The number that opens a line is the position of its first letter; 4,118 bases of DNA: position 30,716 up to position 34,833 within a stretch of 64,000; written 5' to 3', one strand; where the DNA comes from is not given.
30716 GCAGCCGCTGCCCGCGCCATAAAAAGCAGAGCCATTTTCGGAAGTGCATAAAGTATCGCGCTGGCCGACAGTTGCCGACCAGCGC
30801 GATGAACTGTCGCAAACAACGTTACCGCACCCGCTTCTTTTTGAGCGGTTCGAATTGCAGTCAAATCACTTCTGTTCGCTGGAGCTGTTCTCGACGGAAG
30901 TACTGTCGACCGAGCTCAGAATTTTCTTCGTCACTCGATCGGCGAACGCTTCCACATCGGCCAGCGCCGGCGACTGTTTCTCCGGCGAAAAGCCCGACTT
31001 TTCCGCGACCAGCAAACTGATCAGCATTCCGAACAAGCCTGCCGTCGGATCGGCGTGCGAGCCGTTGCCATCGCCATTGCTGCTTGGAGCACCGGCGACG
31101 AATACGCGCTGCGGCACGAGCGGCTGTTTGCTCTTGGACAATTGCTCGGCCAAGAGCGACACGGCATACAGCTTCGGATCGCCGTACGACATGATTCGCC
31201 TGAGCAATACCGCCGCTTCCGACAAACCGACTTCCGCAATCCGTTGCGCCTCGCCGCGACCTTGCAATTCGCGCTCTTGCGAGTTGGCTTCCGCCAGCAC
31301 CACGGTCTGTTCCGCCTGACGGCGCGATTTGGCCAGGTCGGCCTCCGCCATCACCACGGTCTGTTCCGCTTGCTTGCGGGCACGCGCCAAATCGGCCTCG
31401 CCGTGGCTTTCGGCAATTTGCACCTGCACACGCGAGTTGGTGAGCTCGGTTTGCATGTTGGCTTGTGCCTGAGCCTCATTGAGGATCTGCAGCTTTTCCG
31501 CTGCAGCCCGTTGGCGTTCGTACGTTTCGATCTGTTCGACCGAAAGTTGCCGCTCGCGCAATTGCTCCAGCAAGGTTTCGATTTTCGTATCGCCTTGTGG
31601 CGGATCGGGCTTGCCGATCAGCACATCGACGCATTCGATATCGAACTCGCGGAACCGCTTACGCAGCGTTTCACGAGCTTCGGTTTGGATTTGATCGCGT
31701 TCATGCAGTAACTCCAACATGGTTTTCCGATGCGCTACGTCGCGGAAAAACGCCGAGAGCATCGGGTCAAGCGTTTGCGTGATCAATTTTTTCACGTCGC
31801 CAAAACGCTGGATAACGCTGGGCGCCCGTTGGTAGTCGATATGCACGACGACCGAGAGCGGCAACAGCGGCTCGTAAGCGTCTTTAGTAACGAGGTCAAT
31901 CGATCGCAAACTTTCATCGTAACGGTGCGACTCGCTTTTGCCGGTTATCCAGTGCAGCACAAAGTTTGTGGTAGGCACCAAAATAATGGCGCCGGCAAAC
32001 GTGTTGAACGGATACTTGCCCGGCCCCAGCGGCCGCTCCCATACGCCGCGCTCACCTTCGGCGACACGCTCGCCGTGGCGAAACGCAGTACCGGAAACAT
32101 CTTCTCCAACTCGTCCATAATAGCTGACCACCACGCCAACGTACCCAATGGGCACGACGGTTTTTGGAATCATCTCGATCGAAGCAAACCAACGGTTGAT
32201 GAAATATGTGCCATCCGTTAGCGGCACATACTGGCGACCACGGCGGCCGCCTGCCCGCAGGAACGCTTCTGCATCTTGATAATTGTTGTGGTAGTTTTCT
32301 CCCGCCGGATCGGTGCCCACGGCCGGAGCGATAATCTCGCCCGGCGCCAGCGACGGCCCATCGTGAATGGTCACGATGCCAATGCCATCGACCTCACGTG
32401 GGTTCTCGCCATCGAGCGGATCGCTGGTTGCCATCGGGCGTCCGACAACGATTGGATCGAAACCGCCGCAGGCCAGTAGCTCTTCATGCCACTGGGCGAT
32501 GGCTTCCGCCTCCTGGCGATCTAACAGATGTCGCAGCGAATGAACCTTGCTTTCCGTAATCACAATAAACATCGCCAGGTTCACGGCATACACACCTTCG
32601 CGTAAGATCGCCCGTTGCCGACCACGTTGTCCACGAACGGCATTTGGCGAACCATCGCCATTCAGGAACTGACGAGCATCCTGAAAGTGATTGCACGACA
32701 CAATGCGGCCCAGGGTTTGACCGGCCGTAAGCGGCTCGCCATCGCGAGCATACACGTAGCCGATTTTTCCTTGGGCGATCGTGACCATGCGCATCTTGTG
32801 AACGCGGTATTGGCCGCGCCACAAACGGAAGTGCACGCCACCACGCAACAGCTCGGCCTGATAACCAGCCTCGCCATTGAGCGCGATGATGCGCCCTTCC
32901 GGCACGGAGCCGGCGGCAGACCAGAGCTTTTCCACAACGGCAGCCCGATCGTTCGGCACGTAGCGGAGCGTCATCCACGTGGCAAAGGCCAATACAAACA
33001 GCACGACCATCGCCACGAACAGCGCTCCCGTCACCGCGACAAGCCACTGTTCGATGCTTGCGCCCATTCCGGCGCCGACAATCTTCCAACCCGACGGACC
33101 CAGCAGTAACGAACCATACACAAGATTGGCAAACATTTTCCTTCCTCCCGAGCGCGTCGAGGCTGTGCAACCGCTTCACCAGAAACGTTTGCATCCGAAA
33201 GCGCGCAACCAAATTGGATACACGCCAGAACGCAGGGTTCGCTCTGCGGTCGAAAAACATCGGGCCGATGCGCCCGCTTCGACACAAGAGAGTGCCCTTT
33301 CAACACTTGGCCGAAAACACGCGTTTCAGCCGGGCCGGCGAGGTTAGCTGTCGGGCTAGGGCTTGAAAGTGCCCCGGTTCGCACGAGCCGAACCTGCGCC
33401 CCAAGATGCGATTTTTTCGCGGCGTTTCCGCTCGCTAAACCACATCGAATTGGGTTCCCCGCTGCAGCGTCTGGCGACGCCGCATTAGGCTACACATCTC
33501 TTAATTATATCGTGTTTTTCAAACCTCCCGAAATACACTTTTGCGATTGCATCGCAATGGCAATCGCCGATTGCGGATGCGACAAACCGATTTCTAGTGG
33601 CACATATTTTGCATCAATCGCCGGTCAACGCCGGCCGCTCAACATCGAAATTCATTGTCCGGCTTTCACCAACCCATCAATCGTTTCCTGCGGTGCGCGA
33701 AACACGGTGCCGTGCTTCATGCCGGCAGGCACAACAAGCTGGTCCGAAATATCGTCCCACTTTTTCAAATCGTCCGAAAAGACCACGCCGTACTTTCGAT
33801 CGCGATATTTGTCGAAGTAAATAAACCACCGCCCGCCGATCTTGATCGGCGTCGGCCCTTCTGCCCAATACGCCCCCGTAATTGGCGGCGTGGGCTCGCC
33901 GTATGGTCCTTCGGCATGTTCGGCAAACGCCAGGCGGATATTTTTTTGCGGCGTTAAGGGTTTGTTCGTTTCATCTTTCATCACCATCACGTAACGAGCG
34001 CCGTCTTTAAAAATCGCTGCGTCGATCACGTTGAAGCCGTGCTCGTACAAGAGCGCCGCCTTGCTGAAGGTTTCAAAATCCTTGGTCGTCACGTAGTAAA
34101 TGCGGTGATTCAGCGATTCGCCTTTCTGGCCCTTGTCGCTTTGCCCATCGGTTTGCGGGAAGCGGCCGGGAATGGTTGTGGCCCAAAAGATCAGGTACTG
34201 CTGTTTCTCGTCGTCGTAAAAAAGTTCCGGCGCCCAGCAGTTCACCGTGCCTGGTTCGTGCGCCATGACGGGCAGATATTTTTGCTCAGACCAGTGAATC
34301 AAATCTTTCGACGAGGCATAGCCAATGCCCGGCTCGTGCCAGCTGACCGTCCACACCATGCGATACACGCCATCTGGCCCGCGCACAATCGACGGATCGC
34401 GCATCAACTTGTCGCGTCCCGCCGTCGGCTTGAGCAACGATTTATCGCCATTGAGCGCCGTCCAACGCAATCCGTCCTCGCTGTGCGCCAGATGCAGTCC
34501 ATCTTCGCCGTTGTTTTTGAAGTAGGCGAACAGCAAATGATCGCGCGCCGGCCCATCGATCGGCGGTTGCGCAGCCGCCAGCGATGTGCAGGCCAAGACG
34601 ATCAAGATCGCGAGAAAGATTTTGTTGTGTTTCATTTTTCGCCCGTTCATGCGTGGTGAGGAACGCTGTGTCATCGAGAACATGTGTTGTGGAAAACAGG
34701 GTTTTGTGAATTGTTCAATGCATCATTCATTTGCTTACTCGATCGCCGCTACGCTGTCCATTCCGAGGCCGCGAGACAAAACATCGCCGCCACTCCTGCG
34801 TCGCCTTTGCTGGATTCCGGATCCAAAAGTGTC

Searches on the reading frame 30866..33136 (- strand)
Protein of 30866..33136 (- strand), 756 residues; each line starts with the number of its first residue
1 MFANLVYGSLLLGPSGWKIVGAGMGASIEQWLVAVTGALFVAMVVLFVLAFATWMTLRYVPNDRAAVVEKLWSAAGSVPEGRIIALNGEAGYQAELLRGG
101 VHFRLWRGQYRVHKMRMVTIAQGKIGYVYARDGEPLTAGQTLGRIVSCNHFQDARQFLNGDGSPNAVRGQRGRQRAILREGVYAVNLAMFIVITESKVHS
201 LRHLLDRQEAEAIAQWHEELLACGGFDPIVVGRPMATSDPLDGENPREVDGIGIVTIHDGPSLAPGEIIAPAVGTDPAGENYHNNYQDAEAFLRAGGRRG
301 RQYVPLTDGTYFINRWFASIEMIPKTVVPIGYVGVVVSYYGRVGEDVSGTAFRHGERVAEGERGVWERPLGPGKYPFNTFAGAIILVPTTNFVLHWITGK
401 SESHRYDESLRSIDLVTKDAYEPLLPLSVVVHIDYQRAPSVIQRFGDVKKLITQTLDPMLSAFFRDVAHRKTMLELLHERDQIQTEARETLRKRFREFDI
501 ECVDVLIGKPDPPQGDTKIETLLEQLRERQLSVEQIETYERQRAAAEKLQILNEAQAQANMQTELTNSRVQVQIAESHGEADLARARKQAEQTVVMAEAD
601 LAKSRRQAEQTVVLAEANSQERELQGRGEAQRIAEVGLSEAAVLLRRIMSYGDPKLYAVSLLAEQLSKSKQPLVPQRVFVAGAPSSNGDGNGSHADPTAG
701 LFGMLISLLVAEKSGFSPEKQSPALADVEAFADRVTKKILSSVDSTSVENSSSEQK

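Call 71: search_protein_families(library=ncbifam, proteins=[window:30866-33136:-], max_evalue=0.01)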
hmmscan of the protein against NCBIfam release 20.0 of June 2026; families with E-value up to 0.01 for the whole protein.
window:30866-33136:- (756 aa): 0 families

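Call 91: search_protein_families(library=pfam, proteins=[window:30866-33136:-], max_evalue=0.001)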
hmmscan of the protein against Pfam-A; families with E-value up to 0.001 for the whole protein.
window:30866-33136:- (756 aa): 1 family
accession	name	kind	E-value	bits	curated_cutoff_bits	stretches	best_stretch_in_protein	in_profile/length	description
PF01145.31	Band_7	-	2.5e-18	67.2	23.6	1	327-538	2-171/176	SPFH domain / Band 7 family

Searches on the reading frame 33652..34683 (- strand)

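Call 71: search_protein_families(library=ncbifam, proteins=[window:33652-34683:-], max_evalue=0.01)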
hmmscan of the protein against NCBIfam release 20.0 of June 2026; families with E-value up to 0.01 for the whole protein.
window:33652-34683:- (343 aa): 3 families
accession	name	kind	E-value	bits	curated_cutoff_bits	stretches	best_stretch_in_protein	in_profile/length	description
NF052546.1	AlpArbfursidBAD1527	equivalog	1.5e-24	87.1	500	1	51-229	6-198/341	alpha-arabinofuranosidase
NF052550.1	BManbPhaseBMBP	equivalog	4e-05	23.1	450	0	65-145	62-141/296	beta-1,2-mannobiose phosphorylase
NF058598.1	BetMansidBT3780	equivalog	0.00061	19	550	0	94-134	130-171/366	beta-1,2-mannosidase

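Call 91: search_protein_families(library=pfam, proteins=[window:33652-34683:-], max_evalue=0.001)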
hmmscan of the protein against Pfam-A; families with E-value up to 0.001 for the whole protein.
window:33652-34683:- (343 aa): 3 families
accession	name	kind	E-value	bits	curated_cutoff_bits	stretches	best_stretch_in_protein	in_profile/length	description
PF04616.20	Glyco_hydro_43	-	7.5e-15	55.5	32.2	1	94-289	10-197/288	Glycosyl hydrolases family 43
PF22847.2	BT_3657-like_N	-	2.2e-10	41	27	1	28-139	4-118/168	Arabinosidase BT_3657-like, N-terminal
PF00251.26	Glyco_hydro_32N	-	6.5e-05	23.1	22.1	1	65-165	101-202/307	Glycosyl hydrolases family 32 N-terminal domain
